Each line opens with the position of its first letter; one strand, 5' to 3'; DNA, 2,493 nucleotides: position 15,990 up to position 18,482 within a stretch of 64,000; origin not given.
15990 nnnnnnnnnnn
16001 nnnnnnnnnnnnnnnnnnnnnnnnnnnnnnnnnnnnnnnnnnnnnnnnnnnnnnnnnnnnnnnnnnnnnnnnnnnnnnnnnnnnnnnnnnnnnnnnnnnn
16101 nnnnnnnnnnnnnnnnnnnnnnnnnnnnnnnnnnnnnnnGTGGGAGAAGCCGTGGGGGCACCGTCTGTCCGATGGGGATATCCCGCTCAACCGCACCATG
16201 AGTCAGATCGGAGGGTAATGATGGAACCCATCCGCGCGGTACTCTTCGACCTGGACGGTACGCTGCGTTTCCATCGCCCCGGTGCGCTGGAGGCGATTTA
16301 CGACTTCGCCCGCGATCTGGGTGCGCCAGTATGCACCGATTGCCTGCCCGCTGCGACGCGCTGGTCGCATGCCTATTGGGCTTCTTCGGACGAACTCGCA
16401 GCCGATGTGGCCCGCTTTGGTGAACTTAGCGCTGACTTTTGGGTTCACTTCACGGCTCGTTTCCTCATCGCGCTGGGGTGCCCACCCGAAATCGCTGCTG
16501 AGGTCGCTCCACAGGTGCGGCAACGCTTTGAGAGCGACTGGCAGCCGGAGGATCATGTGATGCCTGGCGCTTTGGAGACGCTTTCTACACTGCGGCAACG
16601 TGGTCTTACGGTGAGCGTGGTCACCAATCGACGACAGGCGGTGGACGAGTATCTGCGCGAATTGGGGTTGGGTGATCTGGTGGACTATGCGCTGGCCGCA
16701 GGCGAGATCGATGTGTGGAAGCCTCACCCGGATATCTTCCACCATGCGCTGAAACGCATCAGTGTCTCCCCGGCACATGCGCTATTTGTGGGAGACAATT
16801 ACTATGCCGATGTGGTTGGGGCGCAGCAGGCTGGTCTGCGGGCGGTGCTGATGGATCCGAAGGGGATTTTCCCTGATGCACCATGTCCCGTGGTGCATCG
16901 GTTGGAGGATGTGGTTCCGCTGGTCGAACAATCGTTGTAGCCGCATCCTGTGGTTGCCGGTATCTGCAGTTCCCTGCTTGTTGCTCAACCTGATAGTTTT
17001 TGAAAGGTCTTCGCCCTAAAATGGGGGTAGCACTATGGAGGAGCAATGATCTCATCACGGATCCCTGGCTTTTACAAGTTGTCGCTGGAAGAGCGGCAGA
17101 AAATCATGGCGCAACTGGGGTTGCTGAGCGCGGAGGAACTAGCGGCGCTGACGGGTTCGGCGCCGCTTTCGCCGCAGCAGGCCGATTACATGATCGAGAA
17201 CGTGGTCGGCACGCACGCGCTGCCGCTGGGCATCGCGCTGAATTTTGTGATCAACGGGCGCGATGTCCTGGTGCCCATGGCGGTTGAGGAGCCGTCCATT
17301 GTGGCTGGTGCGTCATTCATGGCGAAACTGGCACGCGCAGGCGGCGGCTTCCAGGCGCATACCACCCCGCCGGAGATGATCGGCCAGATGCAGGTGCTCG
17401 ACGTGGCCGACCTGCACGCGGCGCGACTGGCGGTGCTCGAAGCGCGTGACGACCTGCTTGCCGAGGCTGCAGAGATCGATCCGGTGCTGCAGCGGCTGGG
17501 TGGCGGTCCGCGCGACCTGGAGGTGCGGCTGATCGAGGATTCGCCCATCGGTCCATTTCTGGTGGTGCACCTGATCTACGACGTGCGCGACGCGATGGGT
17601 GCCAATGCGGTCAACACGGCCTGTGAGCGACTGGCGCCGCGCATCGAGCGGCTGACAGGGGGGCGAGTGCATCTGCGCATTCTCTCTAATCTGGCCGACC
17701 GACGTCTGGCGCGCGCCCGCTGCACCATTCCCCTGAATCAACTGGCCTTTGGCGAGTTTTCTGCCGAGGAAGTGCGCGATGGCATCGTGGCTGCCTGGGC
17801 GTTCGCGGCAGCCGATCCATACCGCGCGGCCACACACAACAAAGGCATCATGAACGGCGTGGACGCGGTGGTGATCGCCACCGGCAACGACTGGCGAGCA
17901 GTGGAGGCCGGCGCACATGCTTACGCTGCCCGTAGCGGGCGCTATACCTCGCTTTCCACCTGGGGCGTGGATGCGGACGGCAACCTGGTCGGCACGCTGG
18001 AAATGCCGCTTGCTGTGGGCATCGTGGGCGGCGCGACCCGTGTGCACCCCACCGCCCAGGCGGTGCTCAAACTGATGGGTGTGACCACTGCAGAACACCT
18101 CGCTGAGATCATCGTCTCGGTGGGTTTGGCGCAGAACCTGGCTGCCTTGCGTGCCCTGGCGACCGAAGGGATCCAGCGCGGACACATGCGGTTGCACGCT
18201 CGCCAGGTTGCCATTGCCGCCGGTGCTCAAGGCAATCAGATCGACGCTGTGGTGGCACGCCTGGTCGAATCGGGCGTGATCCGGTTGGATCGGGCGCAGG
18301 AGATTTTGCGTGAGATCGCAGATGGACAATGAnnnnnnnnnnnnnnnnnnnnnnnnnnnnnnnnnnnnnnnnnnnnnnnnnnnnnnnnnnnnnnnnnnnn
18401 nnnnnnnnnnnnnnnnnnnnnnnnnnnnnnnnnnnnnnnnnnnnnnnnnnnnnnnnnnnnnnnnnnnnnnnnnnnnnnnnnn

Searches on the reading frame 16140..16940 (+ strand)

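Call 50: search_protein_families(library=pfam, proteins=[window:16140-16940:+], max_evalue=0.000001)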
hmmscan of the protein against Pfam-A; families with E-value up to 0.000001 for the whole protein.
window:16140-16940:+ (266 aa): 3 families
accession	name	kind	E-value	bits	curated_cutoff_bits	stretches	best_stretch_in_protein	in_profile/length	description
PF00702.32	Hydrolase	-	2.8e-27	96.8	26.4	1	31-232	1-191/191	haloacid dehalogenase-like hydrolase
PF13419.12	HAD_2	-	3.1e-19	70.2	23.8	1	126-237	65-177/178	Haloacid dehalogenase-like hydrolase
PF13242.12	Hydrolase_like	-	5.9e-11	42.6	22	1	194-238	4-48/75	HAD-hyrolase-like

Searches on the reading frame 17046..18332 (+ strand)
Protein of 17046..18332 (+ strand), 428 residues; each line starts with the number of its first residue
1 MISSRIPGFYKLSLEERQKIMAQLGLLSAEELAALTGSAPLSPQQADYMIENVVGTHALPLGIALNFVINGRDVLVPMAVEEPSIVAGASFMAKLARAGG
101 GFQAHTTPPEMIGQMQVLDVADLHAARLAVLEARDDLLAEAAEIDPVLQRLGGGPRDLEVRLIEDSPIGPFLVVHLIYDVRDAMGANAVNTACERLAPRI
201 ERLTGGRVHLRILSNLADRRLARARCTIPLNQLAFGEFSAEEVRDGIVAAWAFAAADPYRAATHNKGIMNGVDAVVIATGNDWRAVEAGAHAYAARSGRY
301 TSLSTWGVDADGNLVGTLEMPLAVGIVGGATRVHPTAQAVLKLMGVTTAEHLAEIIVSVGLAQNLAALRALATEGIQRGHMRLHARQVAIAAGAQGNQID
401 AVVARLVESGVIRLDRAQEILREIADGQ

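Call 50: search_protein_families(library=pfam, proteins=[window:17046-18332:+], max_evalue=0.000001)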
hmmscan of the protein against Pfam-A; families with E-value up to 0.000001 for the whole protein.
window:17046-18332:+ (428 aa): 1 family
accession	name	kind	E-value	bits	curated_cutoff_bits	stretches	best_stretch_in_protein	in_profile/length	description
PF00368.23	HMG-CoA_red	-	3.7e-113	378.7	27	1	14-385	2-368/368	Hydroxymethylglutaryl-coenzyme A reductase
